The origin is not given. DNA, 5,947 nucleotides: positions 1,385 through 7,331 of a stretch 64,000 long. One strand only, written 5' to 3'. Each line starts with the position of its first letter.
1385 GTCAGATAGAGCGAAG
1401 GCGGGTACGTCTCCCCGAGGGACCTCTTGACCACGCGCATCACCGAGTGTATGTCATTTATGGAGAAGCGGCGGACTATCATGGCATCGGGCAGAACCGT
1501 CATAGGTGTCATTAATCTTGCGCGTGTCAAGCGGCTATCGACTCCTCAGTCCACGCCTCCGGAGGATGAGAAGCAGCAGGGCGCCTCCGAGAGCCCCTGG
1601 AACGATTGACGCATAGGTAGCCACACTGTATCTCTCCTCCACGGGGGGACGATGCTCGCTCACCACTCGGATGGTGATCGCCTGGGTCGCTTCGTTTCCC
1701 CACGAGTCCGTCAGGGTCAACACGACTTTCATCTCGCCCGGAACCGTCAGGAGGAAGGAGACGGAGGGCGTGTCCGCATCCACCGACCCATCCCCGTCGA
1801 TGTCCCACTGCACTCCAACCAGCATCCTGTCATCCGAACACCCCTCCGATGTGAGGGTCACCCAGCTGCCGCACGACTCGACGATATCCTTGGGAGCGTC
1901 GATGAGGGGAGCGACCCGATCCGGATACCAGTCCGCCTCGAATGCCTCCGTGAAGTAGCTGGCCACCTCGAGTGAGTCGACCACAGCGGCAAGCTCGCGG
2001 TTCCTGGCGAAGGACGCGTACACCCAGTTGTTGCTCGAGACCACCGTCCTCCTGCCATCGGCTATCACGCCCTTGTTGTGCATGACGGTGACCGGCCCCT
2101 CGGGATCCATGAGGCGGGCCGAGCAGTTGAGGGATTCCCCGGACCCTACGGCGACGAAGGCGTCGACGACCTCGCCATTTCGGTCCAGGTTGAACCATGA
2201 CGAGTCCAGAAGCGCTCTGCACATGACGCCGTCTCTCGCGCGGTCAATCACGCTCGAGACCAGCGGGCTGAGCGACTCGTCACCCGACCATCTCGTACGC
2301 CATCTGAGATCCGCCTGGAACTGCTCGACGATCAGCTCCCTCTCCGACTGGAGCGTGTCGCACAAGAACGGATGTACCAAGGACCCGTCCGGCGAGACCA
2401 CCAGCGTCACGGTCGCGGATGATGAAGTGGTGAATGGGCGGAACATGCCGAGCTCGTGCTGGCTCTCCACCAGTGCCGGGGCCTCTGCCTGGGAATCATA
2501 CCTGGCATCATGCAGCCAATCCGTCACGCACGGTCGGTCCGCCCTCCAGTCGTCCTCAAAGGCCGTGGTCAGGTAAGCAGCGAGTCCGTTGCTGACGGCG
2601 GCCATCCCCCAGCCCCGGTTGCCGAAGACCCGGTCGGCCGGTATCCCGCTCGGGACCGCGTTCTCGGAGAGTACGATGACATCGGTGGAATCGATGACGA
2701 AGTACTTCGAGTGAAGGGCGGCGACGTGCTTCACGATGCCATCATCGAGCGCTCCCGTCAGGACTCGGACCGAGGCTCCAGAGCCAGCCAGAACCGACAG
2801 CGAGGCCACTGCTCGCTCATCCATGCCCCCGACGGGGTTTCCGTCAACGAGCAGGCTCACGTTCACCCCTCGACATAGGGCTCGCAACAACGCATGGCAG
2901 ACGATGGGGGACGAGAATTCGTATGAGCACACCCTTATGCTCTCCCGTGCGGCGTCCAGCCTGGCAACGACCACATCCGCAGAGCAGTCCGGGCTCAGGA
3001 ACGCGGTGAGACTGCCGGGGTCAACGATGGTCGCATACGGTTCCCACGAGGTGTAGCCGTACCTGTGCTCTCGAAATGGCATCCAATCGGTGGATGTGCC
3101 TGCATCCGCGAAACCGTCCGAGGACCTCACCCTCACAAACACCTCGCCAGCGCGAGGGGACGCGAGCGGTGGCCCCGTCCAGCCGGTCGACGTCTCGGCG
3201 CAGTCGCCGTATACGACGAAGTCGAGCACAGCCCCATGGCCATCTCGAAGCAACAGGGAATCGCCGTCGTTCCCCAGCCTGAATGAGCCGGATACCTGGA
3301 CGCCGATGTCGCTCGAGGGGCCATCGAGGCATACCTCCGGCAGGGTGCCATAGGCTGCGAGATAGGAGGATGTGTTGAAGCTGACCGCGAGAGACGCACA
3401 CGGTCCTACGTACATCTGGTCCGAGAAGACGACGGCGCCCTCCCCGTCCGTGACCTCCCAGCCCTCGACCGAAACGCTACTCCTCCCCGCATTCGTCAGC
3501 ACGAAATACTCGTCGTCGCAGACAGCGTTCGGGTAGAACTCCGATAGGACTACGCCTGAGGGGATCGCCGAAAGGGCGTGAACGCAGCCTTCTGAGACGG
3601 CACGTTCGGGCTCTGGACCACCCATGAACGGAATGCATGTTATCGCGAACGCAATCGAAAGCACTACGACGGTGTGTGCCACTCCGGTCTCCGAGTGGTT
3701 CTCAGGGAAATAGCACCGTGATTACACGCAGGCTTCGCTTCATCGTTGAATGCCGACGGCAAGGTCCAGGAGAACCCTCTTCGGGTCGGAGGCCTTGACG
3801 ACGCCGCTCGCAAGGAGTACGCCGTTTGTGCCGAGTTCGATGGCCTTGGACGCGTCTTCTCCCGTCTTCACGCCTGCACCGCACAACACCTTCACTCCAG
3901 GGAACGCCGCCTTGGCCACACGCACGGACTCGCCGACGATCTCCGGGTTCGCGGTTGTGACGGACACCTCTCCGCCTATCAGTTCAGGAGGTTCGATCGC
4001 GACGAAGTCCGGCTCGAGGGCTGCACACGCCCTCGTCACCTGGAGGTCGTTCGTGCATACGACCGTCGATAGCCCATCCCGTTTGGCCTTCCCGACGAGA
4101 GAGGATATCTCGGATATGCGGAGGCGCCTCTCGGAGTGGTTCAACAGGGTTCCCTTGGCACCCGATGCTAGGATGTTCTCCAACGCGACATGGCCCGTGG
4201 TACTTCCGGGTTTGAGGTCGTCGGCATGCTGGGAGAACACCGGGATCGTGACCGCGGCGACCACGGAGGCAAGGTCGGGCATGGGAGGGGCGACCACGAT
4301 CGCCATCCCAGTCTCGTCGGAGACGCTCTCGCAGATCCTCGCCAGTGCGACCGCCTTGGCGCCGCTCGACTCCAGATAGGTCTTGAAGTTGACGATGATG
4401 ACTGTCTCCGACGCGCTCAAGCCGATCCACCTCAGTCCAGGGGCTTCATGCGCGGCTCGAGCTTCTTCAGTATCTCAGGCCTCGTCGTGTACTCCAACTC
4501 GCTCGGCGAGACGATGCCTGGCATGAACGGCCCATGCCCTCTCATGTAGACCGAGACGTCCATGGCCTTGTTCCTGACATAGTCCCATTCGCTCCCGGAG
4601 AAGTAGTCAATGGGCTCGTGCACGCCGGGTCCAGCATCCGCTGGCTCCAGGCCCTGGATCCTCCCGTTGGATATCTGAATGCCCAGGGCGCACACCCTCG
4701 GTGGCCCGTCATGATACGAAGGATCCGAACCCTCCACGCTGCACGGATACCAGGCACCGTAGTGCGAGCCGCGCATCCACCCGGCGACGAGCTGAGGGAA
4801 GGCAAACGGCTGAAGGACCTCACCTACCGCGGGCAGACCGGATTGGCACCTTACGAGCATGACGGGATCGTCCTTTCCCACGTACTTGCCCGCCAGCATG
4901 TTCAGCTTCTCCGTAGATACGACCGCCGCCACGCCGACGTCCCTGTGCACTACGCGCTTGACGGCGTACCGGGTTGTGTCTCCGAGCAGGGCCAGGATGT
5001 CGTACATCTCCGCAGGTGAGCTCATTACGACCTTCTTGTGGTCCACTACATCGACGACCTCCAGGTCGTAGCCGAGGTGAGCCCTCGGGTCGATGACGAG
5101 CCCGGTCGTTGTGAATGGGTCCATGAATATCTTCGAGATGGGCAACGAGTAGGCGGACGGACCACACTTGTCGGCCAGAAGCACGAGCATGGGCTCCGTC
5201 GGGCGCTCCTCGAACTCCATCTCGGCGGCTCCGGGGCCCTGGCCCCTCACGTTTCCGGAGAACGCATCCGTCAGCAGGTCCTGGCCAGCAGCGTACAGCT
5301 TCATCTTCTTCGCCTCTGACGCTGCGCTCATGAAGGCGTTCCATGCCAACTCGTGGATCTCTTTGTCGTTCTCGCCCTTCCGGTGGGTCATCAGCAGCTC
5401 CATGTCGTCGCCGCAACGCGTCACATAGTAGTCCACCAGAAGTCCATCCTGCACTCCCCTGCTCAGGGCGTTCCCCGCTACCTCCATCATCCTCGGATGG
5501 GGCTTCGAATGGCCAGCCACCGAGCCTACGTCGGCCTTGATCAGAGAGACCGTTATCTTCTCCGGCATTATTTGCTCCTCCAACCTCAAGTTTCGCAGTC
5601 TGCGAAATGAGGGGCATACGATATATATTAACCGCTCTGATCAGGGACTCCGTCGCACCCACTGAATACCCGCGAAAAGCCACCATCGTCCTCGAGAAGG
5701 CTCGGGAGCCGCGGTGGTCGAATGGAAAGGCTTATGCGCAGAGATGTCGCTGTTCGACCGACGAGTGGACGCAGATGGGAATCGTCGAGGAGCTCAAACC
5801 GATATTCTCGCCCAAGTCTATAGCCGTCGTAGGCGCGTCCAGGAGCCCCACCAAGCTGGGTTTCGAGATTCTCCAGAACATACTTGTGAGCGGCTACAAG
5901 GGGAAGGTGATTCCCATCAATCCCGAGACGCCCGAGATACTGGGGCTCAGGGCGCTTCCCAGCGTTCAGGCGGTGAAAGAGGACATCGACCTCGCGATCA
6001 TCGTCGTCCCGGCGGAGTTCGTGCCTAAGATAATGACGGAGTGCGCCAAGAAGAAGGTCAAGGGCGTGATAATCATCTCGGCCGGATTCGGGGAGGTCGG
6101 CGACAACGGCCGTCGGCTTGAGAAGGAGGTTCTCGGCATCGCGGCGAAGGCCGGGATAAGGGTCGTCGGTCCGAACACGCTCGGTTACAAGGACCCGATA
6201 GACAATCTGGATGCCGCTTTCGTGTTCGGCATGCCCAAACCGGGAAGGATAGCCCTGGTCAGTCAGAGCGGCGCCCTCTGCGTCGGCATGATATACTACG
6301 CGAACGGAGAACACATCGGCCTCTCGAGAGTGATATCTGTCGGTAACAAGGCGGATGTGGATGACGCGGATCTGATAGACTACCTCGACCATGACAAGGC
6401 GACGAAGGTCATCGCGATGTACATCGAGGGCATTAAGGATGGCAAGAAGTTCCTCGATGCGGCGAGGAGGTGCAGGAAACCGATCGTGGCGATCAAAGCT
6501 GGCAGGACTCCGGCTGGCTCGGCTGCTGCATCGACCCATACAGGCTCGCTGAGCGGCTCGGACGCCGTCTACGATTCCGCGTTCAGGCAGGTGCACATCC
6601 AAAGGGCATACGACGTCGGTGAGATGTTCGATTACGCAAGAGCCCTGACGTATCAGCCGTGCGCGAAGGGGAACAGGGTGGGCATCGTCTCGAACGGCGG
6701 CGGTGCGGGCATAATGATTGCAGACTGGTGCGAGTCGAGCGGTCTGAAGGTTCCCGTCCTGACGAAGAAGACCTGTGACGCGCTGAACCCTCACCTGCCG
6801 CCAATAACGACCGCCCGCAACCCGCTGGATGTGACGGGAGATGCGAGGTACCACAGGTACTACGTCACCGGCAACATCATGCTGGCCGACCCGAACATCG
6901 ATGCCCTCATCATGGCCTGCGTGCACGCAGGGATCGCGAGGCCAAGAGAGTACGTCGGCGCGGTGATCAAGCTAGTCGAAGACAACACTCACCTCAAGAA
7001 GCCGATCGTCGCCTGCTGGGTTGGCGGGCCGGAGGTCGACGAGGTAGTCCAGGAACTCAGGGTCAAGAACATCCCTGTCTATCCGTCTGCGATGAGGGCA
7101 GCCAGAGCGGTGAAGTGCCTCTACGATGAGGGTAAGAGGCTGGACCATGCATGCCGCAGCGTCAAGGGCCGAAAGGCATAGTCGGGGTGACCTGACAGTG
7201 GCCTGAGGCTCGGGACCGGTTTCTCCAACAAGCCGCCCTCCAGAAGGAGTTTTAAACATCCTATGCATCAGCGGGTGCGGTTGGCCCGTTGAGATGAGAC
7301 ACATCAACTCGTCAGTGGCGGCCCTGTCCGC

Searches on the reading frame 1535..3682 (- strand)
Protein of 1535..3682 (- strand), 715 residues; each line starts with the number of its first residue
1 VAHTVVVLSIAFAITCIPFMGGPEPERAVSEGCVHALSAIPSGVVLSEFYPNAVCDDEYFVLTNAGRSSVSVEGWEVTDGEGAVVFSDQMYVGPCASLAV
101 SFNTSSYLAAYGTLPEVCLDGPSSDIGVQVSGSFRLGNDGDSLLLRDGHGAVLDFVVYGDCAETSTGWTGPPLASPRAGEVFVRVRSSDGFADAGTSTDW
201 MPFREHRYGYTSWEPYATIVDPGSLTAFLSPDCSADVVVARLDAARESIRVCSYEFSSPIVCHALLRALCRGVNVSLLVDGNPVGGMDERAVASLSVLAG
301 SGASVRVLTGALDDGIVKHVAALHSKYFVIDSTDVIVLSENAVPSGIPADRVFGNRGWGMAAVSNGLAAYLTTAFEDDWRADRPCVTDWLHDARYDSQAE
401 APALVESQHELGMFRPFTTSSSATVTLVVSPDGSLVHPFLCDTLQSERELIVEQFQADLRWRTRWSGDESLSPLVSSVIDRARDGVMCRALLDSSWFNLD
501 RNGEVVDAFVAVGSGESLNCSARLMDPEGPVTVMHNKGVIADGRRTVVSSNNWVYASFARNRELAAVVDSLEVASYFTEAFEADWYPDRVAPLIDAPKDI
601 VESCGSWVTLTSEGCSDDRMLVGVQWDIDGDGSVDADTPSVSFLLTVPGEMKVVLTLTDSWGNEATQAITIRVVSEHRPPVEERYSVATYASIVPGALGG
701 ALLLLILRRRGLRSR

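Call 17: search_protein_families(library=pfam, proteins=[window:1535-3682:-], max_evalue=0.001)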
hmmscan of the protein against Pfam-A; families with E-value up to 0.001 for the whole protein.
window:1535-3682:- (715 aa): 3 families
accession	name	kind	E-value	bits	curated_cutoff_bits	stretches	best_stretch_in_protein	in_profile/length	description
PF13091.12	PLDc_2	-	2.3e-27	95.9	27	2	239-379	2-132/132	PLD-like domain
PF00932.25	LTD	-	4.1e-08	34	34.3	1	41-159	5-108/109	Lamin Tail Domain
PF00614.28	PLDc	-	1.8e-05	25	21.9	0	533-556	4-27/28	Phospholipase D Active site motif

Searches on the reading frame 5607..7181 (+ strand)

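Call 17: search_protein_families(library=pfam, proteins=[window:5607-7181:+], max_evalue=0.001)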
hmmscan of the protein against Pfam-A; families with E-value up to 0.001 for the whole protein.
window:5607-7181:+ (524 aa): 5 families
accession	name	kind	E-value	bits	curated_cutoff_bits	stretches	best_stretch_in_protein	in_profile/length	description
PF13607.11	Succ_CoA_lig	-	2.1e-54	183.5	27.4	1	212-347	1-138/138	Succinyl-CoA ligase like flavodoxin domain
PF13380.12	CoA_binding_2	-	3.8e-25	89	22.8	1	70-193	1-112/116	CoA binding domain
PF19045.5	Ligase_CoA_2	-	2.2e-16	60.7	23.7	1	359-502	2-147/162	Ligase-CoA domain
PF02629.25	CoA_binding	-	7.4e-15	55.9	22.3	1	68-160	2-97/97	CoA binding domain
PF00549.24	Ligase_CoA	-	0.00017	22.1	24.5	0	401-503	20-126/128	CoA-ligase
